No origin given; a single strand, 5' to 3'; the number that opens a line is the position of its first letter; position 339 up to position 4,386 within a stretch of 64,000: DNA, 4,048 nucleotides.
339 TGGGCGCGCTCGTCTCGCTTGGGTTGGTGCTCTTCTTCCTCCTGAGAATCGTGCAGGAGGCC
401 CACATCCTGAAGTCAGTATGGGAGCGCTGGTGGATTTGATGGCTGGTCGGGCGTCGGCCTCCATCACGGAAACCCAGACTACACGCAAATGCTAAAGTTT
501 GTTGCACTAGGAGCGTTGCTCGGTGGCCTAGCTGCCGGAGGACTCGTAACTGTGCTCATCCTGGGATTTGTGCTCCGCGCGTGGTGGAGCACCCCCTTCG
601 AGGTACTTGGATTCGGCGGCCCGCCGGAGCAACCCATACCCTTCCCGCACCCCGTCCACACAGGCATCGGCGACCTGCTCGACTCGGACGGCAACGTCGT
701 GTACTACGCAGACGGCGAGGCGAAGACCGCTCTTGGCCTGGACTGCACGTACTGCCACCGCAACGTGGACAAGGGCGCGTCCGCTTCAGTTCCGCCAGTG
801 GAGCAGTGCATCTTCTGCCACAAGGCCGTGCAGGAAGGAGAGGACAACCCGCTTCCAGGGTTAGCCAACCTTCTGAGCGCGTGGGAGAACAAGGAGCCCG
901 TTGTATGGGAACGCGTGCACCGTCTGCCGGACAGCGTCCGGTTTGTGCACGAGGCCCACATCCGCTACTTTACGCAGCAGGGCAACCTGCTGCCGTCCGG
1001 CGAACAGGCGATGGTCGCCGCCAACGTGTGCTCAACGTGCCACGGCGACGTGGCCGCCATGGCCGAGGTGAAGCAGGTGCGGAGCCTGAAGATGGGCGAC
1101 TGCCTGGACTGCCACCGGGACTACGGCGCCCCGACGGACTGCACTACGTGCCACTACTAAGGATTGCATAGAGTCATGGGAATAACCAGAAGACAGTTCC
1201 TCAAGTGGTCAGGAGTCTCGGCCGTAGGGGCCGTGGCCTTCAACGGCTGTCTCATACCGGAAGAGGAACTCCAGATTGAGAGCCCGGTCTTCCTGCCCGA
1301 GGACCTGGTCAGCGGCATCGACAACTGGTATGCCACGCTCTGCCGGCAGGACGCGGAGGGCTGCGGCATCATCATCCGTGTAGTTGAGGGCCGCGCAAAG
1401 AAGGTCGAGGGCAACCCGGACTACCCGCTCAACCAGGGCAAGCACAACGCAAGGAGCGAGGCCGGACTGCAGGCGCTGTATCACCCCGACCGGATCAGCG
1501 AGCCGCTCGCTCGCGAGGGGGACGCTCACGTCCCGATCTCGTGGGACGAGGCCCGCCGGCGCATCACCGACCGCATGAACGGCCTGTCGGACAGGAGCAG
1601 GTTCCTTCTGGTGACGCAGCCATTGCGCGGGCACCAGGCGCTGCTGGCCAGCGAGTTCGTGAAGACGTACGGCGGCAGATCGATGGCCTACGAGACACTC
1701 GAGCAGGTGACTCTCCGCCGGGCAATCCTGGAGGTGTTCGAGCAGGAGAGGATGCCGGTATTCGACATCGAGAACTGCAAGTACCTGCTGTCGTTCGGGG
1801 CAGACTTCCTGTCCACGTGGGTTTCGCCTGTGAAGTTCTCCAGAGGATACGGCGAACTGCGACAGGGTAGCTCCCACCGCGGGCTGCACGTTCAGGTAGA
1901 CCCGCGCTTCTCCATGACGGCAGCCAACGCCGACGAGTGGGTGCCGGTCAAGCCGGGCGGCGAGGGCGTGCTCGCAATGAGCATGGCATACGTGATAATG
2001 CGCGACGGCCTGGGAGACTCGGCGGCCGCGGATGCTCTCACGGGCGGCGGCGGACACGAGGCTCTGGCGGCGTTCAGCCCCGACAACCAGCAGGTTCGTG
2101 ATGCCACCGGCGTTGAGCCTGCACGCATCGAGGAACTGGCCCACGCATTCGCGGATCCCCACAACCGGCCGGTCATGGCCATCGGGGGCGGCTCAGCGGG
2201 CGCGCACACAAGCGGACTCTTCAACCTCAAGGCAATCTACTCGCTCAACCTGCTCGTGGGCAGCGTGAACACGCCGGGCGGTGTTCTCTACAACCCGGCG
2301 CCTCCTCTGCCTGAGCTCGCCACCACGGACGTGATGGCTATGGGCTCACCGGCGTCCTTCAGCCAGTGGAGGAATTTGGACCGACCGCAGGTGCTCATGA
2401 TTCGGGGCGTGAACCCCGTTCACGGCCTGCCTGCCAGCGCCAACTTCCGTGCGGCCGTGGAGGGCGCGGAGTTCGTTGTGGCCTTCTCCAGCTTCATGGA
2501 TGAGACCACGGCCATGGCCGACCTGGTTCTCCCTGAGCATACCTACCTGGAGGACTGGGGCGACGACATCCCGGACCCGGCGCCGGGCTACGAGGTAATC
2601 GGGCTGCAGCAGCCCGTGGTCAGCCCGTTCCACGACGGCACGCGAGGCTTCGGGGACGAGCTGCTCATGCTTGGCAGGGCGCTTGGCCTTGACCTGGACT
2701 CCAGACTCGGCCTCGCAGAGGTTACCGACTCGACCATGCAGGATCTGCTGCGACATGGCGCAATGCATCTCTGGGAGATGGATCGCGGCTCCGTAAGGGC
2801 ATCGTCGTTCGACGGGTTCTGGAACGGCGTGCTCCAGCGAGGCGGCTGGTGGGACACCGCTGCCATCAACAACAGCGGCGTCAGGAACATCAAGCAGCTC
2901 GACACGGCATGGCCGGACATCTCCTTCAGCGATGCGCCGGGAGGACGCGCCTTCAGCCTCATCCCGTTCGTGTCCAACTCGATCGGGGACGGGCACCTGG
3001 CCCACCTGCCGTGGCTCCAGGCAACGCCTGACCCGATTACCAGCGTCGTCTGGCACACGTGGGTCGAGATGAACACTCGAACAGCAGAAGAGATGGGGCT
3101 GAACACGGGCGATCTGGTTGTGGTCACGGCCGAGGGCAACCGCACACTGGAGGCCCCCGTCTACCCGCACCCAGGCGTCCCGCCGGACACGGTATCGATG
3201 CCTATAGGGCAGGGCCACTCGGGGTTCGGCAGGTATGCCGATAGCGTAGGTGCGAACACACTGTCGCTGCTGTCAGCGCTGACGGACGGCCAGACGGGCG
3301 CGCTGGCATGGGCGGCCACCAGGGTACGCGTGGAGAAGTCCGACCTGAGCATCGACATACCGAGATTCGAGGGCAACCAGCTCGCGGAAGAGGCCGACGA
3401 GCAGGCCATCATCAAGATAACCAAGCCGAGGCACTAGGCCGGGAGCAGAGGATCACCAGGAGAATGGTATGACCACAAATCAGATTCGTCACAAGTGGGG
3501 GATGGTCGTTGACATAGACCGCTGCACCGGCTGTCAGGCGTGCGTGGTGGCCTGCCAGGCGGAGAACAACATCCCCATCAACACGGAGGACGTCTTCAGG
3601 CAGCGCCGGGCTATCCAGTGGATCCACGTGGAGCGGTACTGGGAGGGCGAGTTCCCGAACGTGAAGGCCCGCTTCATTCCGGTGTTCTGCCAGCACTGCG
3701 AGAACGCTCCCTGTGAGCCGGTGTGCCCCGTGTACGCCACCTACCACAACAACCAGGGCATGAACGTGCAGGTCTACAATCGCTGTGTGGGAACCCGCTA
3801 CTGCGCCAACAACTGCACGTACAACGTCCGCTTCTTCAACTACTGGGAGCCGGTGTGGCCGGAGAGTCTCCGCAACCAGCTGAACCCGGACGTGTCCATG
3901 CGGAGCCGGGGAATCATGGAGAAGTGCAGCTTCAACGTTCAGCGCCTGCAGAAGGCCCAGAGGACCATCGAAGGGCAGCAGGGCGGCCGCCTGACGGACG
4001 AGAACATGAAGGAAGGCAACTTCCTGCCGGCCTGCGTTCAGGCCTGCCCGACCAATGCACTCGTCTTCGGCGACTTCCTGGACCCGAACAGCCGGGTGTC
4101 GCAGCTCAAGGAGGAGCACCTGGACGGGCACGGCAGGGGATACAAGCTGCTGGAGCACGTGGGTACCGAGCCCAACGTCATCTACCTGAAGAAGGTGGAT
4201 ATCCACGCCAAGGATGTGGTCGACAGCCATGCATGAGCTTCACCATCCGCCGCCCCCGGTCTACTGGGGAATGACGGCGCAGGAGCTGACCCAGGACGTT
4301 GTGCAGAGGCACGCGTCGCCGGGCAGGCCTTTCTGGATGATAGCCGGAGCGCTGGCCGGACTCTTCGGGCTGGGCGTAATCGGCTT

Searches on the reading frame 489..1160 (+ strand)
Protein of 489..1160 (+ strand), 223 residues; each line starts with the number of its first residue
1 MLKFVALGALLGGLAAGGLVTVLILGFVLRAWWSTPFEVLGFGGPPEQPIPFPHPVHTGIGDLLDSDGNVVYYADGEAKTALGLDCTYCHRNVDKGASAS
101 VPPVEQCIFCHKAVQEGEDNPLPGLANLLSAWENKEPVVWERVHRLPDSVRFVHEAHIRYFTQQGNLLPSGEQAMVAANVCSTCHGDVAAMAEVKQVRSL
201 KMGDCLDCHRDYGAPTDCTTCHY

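Call 65: search_protein_families(library=pfam, proteins=[window:489-1160:+], max_evalue=0.001)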
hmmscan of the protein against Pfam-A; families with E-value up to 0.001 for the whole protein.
window:489-1160:+ (223 aa): 3 families
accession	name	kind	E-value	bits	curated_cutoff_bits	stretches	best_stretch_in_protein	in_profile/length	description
PF14522.11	Cytochrome_C7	-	1.4e-08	34.8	24.8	1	177-222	12-66/67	Cytochrome c7 and related cytochrome c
PF14537.11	Cytochrom_c3_2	-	9.2e-08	32.9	25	0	81-119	4-41/79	Cytochrome c3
PF22113.1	Mtrc-MtrF_II-IV_dom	-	2.9e-05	24.1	30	1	85-212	8-130/176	Outer membrane cytochrome MtrC/MtrF-like, domains II/IV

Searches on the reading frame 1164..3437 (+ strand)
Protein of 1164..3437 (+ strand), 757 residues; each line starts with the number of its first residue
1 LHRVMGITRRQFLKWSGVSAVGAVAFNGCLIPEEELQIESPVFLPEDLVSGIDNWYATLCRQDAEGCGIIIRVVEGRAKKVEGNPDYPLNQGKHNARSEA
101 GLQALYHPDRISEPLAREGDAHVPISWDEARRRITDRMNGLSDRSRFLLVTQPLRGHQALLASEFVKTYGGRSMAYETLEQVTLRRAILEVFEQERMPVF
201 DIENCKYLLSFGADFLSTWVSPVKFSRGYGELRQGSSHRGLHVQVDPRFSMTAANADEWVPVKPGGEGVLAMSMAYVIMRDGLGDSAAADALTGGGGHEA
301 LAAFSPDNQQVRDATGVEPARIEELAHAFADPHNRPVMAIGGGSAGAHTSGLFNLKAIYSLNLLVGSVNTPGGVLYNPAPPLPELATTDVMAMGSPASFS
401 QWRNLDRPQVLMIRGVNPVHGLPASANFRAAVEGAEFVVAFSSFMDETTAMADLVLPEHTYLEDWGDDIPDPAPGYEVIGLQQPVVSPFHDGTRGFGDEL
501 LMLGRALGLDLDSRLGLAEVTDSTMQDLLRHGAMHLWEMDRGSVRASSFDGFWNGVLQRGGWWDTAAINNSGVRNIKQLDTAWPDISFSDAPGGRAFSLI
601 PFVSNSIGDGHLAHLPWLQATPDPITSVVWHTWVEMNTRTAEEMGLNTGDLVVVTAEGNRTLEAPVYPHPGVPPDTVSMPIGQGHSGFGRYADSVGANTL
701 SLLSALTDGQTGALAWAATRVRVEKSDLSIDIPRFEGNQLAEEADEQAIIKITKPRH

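Call 65: search_protein_families(library=pfam, proteins=[window:1164-3437:+], max_evalue=0.001)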
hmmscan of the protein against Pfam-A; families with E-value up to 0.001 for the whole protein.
window:1164-3437:+ (757 aa): 4 families
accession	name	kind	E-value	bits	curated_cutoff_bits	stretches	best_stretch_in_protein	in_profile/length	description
PF00384.28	Molybdopterin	-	4.8e-22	78.9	24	1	110-464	1-316/353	Molybdopterin oxidoreductase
PF01568.27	Molydop_binding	-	3.4e-09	37.2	26.8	1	633-703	31-94/110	Molydopterin dinucleotide binding domain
PF04879.21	Molybdop_Fe4S4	-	2.9e-06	27.6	22.7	1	55-107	3-55/55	Molybdopterin oxidoreductase Fe4S4 domain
PF10518.14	TAT_signal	-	0.00012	22.3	22.7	1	7-24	2-19/21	TAT (twin-arginine translocation) pathway signal sequence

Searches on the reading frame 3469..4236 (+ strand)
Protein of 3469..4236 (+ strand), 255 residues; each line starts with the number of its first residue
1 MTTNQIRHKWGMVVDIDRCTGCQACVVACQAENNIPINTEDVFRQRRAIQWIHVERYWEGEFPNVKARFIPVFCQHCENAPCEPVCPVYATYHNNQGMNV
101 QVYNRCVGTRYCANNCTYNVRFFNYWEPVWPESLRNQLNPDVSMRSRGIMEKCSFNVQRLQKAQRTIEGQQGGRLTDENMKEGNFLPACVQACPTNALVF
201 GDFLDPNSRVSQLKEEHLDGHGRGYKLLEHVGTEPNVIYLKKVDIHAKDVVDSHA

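Call 65: search_protein_families(library=pfam, proteins=[window:3469-4236:+], max_evalue=0.001)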
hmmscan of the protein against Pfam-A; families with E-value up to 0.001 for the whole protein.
window:3469-4236:+ (255 aa): 11 families
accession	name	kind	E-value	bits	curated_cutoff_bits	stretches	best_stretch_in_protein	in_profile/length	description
PF12838.12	Fer4_7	-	4.6e-11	43.4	27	1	18-88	1-50/52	4Fe-4S dicluster domain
PF13247.11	Fer4_11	-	1.5e-09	38.4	26.2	1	66-124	2-62/100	4Fe-4S dicluster domain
PF13183.11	Fer4_8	-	1.1e-07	32.7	27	0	104-196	3-67/68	4Fe-4S dicluster domain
PF13237.11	Fer4_10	-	1.4e-07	31.7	25.5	0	12-30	2-21/53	4Fe-4S dicluster domain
PF12797.12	Fer4_2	-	1.4e-05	25.2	24.5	1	10-30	1-21/22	4Fe-4S binding domain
PF13187.11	Fer4_9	-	2.4e-05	24.7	27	1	18-88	1-49/52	4Fe-4S dicluster domain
PF12837.12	Fer4_6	-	5.5e-05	23.4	25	0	13-29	3-19/24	4Fe-4S binding domain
PF13534.11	Fer4_17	-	0.0001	23.2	22.2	0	18-47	1-30/61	4Fe-4S dicluster domain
PF00037.32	Fer4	-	0.00016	21.7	21.1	1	13-30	2-19/24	4Fe-4S binding domain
PF13484.11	Fer4_16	-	0.00033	21.8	30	0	188-216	7-36/66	4Fe-4S double cluster binding domain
PF25160.1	LdpA_Fe-S-bd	-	0.00078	19.6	27.6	0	79-119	6-41/49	LdpA Fe-S cluster-binding domain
